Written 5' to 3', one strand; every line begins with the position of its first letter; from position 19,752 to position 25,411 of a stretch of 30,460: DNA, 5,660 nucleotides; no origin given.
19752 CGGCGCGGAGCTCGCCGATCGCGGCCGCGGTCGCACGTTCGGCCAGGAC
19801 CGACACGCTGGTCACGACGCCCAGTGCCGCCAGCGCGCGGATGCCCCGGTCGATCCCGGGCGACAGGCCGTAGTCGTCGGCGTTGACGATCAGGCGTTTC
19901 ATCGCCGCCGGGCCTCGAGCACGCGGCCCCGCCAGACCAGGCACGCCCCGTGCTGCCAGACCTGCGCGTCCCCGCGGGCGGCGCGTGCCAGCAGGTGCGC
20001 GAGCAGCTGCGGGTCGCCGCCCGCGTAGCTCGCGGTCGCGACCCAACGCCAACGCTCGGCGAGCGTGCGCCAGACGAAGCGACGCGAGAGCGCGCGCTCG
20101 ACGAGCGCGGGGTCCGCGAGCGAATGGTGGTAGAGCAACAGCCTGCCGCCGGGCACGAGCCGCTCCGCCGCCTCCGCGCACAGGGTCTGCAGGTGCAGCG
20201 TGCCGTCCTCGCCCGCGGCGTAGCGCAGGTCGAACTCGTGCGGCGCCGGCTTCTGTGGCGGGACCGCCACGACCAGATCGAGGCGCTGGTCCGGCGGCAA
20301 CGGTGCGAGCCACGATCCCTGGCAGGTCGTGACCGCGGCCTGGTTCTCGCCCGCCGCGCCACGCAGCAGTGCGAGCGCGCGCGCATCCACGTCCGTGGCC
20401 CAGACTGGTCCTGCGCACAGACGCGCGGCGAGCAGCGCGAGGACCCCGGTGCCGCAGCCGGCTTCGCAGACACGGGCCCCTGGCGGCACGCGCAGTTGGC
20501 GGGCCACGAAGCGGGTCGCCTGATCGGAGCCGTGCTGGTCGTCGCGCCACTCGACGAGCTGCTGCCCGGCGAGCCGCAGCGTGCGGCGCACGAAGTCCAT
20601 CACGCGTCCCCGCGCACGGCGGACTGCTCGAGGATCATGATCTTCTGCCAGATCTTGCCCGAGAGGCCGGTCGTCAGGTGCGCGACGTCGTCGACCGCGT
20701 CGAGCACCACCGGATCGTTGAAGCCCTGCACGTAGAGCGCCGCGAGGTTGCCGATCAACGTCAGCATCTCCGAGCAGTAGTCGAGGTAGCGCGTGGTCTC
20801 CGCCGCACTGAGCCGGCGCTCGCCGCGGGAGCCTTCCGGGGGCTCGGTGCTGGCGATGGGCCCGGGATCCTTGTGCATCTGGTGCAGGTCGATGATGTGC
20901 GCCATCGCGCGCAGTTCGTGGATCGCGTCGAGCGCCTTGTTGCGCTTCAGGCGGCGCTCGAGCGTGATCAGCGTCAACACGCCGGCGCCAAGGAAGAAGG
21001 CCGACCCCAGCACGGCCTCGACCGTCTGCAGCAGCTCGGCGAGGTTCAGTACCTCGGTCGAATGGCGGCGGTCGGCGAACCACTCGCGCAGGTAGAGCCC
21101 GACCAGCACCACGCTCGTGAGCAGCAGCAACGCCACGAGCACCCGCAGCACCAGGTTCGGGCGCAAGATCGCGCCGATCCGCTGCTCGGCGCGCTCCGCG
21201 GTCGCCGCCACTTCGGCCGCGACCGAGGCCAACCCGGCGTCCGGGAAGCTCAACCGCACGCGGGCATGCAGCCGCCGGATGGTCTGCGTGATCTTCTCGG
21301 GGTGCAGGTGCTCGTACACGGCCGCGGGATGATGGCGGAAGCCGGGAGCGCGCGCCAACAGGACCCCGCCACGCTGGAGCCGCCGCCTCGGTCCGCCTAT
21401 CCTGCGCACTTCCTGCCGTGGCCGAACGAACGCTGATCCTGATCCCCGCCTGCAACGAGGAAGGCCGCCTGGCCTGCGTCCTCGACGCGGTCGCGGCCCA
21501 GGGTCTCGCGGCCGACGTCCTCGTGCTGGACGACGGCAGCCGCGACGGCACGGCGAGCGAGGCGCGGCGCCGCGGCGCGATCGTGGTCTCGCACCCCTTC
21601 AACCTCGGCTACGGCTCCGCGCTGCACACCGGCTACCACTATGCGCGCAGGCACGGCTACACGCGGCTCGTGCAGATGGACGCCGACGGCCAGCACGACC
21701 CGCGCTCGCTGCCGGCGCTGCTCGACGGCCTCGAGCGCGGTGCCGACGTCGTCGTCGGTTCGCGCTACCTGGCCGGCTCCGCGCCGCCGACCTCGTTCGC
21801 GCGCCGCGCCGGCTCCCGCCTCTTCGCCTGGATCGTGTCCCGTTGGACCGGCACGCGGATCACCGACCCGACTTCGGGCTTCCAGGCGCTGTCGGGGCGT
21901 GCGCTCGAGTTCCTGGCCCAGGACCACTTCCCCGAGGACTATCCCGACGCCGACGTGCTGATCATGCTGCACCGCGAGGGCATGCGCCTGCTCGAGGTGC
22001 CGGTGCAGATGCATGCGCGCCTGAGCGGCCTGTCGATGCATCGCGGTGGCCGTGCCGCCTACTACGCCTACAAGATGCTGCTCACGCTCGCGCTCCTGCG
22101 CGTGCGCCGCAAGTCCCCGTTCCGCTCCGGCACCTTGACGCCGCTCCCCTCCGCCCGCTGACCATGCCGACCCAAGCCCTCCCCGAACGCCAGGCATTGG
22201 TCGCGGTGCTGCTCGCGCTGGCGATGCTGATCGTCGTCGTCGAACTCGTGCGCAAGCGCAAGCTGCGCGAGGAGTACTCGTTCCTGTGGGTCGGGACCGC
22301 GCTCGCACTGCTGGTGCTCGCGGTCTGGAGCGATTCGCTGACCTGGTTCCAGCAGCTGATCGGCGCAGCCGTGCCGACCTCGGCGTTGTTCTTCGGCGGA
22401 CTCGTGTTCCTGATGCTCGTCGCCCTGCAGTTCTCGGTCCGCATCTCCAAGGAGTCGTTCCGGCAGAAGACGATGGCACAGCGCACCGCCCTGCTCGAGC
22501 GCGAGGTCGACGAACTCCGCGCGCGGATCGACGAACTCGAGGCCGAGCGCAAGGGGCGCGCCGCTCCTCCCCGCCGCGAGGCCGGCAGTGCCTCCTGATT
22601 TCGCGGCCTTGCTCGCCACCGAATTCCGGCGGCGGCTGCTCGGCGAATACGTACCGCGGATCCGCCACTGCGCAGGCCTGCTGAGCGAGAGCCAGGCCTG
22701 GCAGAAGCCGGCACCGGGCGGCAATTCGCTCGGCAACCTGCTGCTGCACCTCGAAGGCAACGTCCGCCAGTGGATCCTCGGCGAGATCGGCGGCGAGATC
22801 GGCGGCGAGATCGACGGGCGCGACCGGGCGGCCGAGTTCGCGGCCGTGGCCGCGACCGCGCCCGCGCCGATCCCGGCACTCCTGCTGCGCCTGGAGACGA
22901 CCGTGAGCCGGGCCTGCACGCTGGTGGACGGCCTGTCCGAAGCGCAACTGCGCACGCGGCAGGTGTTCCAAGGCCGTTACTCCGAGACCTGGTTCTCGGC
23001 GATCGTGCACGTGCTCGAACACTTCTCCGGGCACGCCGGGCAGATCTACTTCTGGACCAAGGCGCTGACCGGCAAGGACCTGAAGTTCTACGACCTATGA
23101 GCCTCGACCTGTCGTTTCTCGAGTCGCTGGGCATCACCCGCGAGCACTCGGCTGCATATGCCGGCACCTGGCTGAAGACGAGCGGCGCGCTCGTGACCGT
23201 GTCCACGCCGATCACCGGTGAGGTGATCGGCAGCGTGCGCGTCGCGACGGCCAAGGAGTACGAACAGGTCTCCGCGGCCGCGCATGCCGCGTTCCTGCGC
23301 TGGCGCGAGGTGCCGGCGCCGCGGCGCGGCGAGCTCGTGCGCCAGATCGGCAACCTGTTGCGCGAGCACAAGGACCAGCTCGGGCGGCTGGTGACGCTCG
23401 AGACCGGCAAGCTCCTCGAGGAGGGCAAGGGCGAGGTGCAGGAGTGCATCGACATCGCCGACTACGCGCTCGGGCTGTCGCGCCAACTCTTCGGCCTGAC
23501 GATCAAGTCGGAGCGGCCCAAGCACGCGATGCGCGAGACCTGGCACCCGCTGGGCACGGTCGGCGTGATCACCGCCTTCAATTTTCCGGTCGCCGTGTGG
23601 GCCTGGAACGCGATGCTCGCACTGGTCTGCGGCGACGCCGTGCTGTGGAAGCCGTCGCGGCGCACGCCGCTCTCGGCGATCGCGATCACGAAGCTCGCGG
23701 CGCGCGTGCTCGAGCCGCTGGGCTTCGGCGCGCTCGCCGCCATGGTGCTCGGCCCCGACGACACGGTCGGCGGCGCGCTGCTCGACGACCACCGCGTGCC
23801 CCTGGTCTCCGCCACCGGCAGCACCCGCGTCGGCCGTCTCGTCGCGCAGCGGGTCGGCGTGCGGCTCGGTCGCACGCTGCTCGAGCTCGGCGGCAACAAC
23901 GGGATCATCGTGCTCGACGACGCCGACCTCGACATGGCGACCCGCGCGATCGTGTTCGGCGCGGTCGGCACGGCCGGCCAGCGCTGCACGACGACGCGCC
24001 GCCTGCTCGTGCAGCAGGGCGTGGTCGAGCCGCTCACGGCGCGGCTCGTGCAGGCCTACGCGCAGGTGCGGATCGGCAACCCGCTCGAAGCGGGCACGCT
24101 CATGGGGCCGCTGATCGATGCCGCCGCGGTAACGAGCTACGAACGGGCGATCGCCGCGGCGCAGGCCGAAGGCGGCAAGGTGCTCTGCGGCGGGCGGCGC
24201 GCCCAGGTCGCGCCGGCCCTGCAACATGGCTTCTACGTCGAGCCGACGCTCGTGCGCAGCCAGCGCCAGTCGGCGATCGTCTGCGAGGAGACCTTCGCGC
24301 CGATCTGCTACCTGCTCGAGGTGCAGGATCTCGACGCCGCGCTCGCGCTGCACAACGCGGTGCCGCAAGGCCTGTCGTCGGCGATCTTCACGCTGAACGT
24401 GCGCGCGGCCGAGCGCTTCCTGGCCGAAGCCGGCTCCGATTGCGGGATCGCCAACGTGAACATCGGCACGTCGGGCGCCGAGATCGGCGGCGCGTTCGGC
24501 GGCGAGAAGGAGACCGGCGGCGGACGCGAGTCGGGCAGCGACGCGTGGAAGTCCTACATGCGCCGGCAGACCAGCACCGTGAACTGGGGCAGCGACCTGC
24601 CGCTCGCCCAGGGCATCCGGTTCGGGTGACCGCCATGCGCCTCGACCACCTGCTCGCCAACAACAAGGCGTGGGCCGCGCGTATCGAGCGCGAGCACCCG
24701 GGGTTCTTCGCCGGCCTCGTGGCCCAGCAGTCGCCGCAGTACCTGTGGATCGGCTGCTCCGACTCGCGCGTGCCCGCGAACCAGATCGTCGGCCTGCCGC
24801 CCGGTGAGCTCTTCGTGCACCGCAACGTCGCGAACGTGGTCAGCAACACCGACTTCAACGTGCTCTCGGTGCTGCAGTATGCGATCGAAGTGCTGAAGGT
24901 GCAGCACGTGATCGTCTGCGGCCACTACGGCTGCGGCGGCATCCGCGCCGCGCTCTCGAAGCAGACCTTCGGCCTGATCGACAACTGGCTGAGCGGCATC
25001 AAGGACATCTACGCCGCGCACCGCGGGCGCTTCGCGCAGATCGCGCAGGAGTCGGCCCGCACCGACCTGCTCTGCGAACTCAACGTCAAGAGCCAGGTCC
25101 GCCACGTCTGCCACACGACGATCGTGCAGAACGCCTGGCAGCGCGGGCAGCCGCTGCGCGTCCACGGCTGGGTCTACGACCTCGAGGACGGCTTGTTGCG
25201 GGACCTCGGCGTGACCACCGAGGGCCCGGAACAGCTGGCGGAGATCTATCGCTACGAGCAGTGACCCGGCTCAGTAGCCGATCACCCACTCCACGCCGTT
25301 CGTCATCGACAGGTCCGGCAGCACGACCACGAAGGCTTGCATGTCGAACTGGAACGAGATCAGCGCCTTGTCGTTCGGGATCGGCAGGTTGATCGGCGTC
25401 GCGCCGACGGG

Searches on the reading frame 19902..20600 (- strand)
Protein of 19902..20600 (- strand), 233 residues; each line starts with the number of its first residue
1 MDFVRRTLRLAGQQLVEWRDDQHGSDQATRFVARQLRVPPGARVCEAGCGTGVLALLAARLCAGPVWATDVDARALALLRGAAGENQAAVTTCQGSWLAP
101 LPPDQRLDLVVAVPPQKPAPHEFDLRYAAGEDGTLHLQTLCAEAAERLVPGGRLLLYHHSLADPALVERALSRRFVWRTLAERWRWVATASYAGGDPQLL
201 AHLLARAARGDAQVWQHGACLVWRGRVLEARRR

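Call 26: search_protein_families(library=ncbifam, proteins=[window:19902-20600:-], max_evalue=0.001)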
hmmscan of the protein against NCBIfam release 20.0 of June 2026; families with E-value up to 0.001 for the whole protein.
window:19902-20600:- (233 aa): 19 families
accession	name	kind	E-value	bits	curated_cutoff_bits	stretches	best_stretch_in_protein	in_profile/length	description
TIGR03534.1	RF_mod_PrmC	equivalog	2.1e-12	47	199.1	1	40-159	88-220/253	peptide chain release factor N(5)-glutamine methyltransferase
NF011529.0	PRK14968.1-3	equivalog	5.9e-09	35.6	162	1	31-172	25-170/198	putative methyltransferase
NF001790.0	PRK00517.3-3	equivalog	1.5e-08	34.4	269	1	36-186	118-254/262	50S ribosomal protein L11 methyltransferase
TIGR00536.1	hemK_fam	subfamily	4.2e-08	32.6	115.5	1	41-159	115-245/286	HemK family protein methyltransferase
NF043040.1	corrin_prot_MT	hypoth_equivalog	3.5e-07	29.9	180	1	27-90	29-92/216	corrinoid protein-associated methyltransferase CpaM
NF001785.0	PRK00517.2-2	equivalog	7.6e-07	28.6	188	1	41-112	146-217/282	50S ribosomal protein L11 methyltransferase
TIGR00537.1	hemK_rel_arch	hypoth_equivalog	9.3e-07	28.7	87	1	33-164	12-147/179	HemK2/MTQ2 family protein methyltransferase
NF011530.0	PRK14968.1-4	equivalog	2.1e-06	27.2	243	1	37-174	36-173/202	putative methyltransferase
NF011527.0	PRK14968.1-1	equivalog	7.8e-06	25.7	242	1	37-171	31-164/192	putative methyltransferase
NF041255.1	mycofact_MftM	equivalog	1.4e-05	24.6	200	1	34-112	133-210/289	mycofactocin oligosaccharide methyltransferase MftM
NF000337.1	erm_SHROVE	exception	1.7e-05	24.2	320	1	28-115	16-101/248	ErmE/ErmH/ErmO/ErmR family 23S rRNA (adenine(2058)-N(6))-methyltransferase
NF000024.1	ErmS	exception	3.5e-05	23.2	675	1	30-115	75-160/319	23S rRNA (adenine(2058)-N(6))-methyltransferase Erm(S)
NF040703.1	cyclopro_CfaB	exception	0.00016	20.6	650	1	27-113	146-233/393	C17 cyclopropane fatty acid synthase CfaB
TIGR04188.1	methyltr_grsp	subfamily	0.00017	21.1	380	1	33-80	100-148/363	ATP-grasp peptide maturase system methyltransferase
TIGR02469.1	CbiT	equivalog_domain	0.00024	21.4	78.3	1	34-154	13-118/124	precorrin-6Y C5,15-methyltransferase (decarboxylating) subunit CbiT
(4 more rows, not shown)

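Call 74: search_protein_families(library=pfam, proteins=[window:19902-20600:-], max_evalue=0.001)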
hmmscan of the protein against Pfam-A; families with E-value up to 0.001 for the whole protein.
window:19902-20600:- (233 aa): 6 families
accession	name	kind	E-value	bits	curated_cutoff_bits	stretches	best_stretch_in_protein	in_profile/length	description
PF05175.20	MTS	-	2.5e-12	47.2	23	1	25-157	16-139/170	Methyltransferase small domain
PF13649.12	Methyltransf_25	-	1.1e-08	36.1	27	1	44-113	1-71/97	Methyltransferase domain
PF06325.19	PrmA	-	1.3e-06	28.6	22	1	39-112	160-232/296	Ribosomal protein L11 methyltransferase (PrmA)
PF13847.12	Methyltransf_31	-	2.3e-06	27.8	27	1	41-160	4-113/145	Methyltransferase domain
PF08241.18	Methyltransf_11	-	2.7e-05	25.2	21.2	1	46-112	2-66/95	Methyltransferase domain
PF13489.12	Methyltransf_23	-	0.0001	22.6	27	1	27-111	8-86/164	Methyltransferase domain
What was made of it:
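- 19899..20600 (-): Class I SAM methyltransferase (MTS/PrmA/HemK-like), 233 aa, with motif I GCGTG and motif IV VPPQKP; it overlaps the YdjC start by 4 nt; cassette partner. PF05175 MTS 47 bits, PF06325 PrmA (call 74).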

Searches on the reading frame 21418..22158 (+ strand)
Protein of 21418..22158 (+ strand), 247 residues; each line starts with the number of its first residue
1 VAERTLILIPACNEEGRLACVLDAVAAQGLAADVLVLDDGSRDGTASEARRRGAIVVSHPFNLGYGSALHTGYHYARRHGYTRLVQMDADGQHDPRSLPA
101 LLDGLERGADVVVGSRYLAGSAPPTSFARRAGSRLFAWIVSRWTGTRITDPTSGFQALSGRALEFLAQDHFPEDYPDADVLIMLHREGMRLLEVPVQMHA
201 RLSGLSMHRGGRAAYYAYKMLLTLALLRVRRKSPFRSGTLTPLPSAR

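Call 26: search_protein_families(library=ncbifam, proteins=[window:21418-22158:+], max_evalue=0.001)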
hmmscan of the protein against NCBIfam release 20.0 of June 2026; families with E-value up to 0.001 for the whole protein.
window:21418-22158:+ (247 aa): 13 families
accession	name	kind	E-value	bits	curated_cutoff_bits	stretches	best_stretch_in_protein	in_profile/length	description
NF058614.1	PPMAGASynPpgS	equivalog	5.5e-25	88.1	370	1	6-166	3-165/226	polyprenyl-phospho-N-acetylgalactosaminyl synthase PpgS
TIGR04182.1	glyco_TIGR04182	equivalog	1.6e-18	67.2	325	1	7-203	4-195/293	S-layer glycoprotein N-glycosyltransferase AglJ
NF041391.1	DPhHxTase_Halo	equivalog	2.6e-18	65.8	375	1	12-202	4-187/213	dolichyl-phosphate hexose transferase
NF047588.1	GlcsyltransPgfSStrep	equivalog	1.2e-09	37.9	500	1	7-166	5-167/308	glycosyltransferase PgfS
NF007986.1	PRK10714.1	equivalog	1.1e-08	34.5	529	1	6-158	9-164/316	undecaprenyl-phosphate 4-deoxy-4-formamido-L-arabinose transferase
TIGR03965.1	mycofact_glyco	equivalog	5.2e-07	28.9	280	1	7-129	78-203/467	mycofactocin biosynthesis glycosyltransferase MftF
NF010496.0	PRK13915.1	equivalog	8e-07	28.4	262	1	7-59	35-91/307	glucosyl-3-phosphoglycerate synthase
TIGR04283.1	glyco_like_mftF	equivalog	8.8e-07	28.7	182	1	7-79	3-74/221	TIGR04283 family arsenosugar biosynthesis glycosyltransferase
NF041865.1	EpsU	equivalog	3.3e-06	26.4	700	1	7-112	43-154/394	exopolysaccharide biosynthesis GT2 family glycosyltransferase EpsU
TIGR03937.1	PgaC_IcaA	equivalog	9.3e-05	21.5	422.3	1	6-108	48-153/407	poly-beta-1,6-N-acetyl-D-glucosamine synthase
NF041875.1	EPS_EpsD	equivalog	0.00014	21.4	370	1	7-98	3-97/325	exopolysaccharide biosynthesis glycosyltransferase EpsD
NF045692.1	OglycostaseCruG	equivalog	0.00014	20.9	600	1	7-106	45-153/386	2'-O-glycosyltransferase CruG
TIGR03469.1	HpnB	hypoth_equivalog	0.00047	19.3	379.25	1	7-106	48-161/386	hopene-associated glycosyltransferase HpnB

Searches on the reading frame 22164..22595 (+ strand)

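Call 74: search_protein_families(library=pfam, proteins=[window:22164-22595:+], max_evalue=0.001)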
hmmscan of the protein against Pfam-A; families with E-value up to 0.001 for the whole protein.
window:22164-22595:+ (144 aa): 1 family
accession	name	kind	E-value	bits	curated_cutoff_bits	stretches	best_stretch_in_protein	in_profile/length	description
PF10066.14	DUF2304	-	7.1e-24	84.5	25.5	1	11-113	3-105/106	Uncharacterized conserved protein (DUF2304)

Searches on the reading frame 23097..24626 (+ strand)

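Call 74: search_protein_families(library=pfam, proteins=[window:23097-24626:+], max_evalue=0.001)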
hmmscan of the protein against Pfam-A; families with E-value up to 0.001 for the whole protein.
window:23097-24626:+ (510 aa): 1 family
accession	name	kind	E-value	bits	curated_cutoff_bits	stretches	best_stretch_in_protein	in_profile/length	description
PF00171.27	Aldedh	-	4.2e-130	434.8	23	1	25-492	1-460/461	Aldehyde dehydrogenase family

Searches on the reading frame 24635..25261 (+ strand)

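Call 74: search_protein_families(library=pfam, proteins=[window:24635-25261:+], max_evalue=0.001)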
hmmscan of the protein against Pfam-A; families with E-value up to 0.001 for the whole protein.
window:24635-25261:+ (209 aa): 1 family
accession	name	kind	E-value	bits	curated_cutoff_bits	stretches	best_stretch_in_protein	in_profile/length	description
PF00484.24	Pro_CA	-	1.1e-55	188.6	25.7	1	36-187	1-155/156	Carbonic anhydrase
